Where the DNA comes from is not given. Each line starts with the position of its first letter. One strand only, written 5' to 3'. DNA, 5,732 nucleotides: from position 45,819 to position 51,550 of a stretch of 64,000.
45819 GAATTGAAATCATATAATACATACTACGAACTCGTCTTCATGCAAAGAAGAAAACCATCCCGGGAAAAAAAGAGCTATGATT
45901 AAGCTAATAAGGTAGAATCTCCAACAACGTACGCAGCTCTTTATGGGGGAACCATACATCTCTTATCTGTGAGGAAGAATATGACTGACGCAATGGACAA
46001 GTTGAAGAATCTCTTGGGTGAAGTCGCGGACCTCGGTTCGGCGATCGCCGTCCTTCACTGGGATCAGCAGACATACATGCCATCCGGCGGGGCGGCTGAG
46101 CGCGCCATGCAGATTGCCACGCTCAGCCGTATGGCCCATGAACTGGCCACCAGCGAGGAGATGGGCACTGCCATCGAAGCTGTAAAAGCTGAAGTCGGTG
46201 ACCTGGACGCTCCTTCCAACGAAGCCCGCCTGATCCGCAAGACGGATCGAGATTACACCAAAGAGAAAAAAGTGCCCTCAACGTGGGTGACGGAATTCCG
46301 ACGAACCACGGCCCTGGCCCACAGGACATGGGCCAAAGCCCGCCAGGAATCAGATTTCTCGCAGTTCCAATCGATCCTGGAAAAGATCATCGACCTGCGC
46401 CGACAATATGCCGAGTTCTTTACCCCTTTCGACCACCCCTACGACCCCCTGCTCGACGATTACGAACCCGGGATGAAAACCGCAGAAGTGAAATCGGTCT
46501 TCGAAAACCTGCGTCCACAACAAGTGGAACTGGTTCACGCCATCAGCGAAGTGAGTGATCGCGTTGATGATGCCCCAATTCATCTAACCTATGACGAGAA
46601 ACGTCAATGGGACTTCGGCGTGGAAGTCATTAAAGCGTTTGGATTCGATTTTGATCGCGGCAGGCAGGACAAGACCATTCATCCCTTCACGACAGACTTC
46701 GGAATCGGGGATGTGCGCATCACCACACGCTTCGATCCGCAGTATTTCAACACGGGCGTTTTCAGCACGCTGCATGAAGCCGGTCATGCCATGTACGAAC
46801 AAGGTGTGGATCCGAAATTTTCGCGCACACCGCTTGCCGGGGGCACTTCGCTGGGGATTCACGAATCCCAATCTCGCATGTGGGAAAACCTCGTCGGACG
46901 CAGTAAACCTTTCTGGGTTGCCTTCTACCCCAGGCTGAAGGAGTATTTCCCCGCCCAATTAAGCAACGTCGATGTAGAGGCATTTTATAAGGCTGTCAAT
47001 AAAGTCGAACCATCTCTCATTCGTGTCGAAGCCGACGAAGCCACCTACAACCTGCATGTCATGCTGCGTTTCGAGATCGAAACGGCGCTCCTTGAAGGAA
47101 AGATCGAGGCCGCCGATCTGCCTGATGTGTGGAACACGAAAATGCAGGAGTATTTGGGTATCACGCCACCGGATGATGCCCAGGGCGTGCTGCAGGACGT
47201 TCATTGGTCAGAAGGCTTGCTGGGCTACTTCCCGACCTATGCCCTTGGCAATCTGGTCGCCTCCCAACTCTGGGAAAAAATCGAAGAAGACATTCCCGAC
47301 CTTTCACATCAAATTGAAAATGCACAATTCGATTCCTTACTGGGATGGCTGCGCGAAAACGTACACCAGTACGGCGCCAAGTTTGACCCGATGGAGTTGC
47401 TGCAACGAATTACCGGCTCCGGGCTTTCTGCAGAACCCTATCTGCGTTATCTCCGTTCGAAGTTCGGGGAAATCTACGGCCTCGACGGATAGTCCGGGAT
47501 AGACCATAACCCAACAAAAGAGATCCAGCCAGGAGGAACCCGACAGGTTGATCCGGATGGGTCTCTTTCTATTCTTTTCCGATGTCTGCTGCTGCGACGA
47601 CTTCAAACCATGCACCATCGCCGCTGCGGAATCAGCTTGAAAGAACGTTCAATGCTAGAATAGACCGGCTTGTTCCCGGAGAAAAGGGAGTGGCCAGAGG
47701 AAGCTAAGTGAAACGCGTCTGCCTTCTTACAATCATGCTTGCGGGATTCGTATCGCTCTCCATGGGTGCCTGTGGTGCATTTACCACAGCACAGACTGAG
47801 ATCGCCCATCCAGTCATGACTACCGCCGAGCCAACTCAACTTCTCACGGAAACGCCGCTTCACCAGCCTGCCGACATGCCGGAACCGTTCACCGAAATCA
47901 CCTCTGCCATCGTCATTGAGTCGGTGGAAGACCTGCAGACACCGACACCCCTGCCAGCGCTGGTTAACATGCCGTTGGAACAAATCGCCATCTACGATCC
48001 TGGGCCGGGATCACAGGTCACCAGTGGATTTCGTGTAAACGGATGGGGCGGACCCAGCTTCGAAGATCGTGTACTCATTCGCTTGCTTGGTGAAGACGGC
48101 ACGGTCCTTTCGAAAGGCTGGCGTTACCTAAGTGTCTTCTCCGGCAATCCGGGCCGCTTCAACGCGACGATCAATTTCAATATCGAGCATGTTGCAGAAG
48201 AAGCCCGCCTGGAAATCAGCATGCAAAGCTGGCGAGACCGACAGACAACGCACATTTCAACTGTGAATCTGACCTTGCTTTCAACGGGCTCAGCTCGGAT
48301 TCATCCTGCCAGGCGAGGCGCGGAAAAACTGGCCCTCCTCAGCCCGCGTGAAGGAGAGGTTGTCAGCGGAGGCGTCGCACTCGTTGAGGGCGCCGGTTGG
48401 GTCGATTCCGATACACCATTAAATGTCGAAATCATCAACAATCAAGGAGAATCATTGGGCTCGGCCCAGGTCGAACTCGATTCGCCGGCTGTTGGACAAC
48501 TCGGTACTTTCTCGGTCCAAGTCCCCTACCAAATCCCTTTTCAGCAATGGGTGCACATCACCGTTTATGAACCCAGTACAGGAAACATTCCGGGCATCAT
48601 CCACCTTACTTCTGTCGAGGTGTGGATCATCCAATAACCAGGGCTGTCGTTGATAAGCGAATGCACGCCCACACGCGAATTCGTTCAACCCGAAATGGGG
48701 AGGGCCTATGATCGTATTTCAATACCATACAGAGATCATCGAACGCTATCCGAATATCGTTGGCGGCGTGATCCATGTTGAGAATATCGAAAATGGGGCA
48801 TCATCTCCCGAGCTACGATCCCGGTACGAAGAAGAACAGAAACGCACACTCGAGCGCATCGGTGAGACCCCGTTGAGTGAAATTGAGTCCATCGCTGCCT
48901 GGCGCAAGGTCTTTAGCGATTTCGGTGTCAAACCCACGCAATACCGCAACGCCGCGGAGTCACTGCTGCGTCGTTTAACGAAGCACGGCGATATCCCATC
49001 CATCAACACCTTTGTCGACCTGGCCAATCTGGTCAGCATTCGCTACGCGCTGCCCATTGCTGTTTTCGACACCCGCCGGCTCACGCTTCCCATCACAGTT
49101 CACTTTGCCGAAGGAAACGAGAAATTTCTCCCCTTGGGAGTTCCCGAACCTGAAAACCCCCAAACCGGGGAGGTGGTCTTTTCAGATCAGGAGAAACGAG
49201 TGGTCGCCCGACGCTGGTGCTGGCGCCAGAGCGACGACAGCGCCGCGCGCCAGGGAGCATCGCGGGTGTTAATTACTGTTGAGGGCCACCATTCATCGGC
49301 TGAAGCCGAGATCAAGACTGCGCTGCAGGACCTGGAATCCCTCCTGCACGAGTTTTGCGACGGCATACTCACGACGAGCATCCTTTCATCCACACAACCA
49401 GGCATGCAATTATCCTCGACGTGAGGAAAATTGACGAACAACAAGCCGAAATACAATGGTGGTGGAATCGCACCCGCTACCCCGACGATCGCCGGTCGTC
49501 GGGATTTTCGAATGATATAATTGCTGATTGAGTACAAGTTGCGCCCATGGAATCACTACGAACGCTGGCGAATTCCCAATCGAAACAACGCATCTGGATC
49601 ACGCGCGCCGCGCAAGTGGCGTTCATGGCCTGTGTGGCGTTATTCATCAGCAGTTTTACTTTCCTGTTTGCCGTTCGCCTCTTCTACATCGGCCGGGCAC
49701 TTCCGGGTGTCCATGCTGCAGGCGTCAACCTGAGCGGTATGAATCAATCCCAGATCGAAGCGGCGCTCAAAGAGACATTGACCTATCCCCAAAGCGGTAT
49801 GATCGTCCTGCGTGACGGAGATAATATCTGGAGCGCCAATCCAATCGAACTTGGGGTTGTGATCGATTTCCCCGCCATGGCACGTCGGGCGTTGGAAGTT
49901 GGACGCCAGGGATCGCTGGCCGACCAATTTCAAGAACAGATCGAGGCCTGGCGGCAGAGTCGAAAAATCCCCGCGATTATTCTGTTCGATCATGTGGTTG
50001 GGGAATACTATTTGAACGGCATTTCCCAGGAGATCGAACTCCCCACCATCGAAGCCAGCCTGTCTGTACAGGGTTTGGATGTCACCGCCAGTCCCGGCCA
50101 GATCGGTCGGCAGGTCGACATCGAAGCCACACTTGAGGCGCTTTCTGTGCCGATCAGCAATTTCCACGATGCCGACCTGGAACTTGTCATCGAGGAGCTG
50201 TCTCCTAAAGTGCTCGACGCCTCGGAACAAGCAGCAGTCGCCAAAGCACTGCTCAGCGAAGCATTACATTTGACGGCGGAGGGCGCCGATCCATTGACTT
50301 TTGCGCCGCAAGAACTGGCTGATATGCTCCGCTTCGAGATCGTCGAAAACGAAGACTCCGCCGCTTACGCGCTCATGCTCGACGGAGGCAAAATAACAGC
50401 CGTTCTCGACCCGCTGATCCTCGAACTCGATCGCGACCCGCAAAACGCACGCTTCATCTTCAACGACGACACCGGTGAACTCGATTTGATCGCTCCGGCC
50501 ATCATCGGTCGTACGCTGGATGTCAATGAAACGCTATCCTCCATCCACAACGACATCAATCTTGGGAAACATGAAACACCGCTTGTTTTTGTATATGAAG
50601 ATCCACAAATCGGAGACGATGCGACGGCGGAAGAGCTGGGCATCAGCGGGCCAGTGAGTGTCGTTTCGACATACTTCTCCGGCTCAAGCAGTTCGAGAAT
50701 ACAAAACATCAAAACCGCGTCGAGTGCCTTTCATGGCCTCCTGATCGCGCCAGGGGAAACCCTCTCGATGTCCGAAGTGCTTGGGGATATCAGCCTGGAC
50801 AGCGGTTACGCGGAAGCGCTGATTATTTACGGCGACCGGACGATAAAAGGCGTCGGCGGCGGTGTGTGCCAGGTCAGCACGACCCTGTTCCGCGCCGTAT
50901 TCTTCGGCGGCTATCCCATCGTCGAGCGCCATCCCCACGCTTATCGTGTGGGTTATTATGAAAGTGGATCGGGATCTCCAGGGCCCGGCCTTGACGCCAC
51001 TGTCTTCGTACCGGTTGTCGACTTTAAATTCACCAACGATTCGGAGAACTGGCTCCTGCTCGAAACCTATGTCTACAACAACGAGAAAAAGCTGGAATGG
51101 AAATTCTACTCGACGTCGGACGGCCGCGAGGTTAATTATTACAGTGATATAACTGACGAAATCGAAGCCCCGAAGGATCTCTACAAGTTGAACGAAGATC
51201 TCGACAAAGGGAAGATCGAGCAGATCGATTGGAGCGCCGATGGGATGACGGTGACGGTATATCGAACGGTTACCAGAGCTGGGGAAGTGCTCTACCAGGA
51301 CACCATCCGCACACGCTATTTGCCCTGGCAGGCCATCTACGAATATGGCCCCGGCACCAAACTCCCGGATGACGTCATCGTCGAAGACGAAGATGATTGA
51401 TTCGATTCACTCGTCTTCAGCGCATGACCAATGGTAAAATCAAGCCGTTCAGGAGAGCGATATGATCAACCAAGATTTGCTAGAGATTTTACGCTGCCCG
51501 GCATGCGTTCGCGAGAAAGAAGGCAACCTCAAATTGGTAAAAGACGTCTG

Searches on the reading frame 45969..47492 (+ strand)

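Call 24: search_protein_families(library=pfam, proteins=[window:45969-47492:+], max_evalue=0.001)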
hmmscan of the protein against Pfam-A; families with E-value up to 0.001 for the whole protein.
window:45969-47492:+ (507 aa): 1 family
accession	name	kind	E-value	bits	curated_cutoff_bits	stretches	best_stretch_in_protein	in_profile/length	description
PF02074.21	Peptidase_M32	-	3e-181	603.8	25.1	1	12-499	2-489/489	Carboxypeptidase Taq (M32) metallopeptidase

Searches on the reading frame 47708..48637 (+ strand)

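Call 24: search_protein_families(library=pfam, proteins=[window:47708-48637:+], max_evalue=0.001)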
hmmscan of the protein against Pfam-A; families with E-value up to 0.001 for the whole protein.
window:47708-48637:+ (309 aa): 1 family
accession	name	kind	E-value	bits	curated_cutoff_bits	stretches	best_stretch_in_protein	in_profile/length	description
PF10648.15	Gmad2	-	3.9e-12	46.8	25.7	1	93-177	2-84/86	Immunoglobulin-like domain of bacterial spore germination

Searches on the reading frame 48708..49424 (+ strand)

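Call 24: search_protein_families(library=pfam, proteins=[window:48708-49424:+], max_evalue=0.001)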
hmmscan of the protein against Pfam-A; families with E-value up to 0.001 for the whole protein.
window:48708-49424:+ (238 aa): 1 family
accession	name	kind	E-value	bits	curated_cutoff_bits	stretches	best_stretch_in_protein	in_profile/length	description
PF03483.22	B3_4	-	3e-24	86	29.3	1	64-197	1-130/174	B3/4 domain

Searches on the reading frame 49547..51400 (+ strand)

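Call 26: search_protein_families(library=pfam, proteins=[window:49547-51400:+], max_evalue=0.001)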
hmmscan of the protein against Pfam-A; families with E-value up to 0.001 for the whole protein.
window:49547-51400:+ (617 aa): 2 families
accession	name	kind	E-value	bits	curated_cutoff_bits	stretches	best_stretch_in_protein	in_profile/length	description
PF04294.18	VanW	-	7.2e-38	129.5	27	1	384-514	2-125/130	VanW like protein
PF12229.13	PG_binding_4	-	1.4e-23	83.7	22.1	2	95-200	1-105/117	Putative peptidoglycan binding domain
